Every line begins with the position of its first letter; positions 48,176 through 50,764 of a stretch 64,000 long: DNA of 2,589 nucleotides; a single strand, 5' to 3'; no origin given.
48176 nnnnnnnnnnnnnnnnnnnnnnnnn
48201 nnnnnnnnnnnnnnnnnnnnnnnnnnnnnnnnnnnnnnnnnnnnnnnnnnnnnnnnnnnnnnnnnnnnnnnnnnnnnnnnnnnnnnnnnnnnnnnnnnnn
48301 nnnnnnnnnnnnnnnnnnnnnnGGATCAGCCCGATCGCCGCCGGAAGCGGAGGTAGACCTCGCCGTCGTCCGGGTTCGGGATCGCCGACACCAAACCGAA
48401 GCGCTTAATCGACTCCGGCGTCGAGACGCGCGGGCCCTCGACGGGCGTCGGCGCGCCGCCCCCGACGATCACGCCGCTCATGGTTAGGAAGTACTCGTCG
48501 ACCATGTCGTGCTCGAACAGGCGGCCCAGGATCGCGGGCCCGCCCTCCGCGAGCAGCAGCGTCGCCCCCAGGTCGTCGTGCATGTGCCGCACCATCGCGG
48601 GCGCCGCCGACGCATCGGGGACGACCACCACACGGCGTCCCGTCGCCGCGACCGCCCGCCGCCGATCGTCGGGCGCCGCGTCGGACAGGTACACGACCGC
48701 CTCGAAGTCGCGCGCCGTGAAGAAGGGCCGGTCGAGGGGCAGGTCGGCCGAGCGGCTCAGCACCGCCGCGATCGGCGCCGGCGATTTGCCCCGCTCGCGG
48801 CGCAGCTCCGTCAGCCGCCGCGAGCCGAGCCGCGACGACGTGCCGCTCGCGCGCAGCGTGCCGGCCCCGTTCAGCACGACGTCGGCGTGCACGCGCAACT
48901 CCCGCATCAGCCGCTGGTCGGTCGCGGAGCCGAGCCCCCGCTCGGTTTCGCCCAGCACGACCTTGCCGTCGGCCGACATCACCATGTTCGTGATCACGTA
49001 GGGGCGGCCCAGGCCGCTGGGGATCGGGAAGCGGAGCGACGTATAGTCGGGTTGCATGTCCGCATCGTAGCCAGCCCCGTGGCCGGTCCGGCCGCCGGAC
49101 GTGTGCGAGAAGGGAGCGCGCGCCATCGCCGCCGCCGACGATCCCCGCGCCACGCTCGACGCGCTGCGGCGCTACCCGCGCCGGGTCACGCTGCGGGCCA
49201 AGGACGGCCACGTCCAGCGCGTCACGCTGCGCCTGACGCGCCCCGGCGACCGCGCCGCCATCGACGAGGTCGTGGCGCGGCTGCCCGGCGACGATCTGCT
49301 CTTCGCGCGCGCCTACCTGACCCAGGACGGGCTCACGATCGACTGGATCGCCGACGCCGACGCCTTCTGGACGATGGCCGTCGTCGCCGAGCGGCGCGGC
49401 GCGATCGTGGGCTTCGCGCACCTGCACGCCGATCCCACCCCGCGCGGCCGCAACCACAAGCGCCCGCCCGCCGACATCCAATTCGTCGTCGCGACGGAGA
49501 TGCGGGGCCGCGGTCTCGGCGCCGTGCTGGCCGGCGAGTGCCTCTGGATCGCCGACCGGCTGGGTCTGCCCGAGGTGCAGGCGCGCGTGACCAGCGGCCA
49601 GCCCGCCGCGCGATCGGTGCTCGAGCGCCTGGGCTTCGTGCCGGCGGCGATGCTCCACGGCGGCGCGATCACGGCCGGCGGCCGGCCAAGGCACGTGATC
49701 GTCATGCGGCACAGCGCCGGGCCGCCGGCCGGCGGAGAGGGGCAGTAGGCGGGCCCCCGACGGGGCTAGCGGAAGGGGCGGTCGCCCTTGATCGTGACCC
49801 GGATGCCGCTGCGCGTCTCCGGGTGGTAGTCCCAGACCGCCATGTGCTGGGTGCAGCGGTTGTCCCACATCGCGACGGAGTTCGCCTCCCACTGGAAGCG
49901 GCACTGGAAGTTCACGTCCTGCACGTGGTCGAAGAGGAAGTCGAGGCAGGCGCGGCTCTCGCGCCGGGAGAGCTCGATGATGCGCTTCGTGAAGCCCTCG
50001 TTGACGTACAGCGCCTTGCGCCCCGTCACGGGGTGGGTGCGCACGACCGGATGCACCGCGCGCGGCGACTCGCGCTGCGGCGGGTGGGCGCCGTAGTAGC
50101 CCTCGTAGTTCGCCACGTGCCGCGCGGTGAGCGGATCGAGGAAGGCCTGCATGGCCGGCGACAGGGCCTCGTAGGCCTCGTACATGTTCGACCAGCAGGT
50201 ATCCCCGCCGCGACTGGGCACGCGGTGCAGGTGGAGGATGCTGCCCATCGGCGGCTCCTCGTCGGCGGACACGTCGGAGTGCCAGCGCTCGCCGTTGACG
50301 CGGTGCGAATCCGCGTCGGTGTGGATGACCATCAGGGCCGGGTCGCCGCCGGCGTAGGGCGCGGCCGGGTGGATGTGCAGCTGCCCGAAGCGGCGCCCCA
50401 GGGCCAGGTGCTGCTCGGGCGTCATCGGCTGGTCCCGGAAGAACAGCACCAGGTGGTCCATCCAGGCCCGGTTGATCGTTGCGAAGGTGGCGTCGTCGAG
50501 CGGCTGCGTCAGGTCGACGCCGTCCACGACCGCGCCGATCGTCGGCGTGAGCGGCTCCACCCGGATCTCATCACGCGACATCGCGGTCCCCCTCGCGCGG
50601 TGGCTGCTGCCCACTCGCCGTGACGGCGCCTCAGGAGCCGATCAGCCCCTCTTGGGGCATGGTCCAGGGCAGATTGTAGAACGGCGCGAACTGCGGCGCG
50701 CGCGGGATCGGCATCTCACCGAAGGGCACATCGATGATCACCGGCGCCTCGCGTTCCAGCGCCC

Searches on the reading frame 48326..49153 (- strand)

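Call 74: search_protein_families(library=pfam, proteins=[window:48326-49153:-], max_evalue=0.00001)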
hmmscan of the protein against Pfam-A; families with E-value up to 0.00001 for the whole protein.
window:48326-49153:- (275 aa): 1 family
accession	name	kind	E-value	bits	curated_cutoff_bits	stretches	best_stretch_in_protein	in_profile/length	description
PF01872.23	RibD_C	-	2.2e-22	80.3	24.1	1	51-245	1-180/197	RibD C-terminal domain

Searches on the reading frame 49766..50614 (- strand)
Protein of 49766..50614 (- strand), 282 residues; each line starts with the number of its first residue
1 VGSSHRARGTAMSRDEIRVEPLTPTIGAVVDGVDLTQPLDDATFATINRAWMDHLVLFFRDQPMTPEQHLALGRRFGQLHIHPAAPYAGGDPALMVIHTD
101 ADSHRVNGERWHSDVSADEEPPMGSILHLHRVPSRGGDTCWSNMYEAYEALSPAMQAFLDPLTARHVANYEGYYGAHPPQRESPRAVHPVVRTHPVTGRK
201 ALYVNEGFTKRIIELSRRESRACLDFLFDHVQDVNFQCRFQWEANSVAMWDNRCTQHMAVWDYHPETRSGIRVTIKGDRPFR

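Call 74: search_protein_families(library=pfam, proteins=[window:49766-50614:-], max_evalue=0.00001)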
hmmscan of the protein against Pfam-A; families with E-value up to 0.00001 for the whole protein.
window:49766-50614:- (282 aa): 1 family
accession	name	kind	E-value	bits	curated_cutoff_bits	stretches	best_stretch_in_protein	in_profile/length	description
PF02668.22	TauD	-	3.2e-70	237.5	27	1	19-273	2-266/267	Taurine catabolism dioxygenase TauD, TfdA family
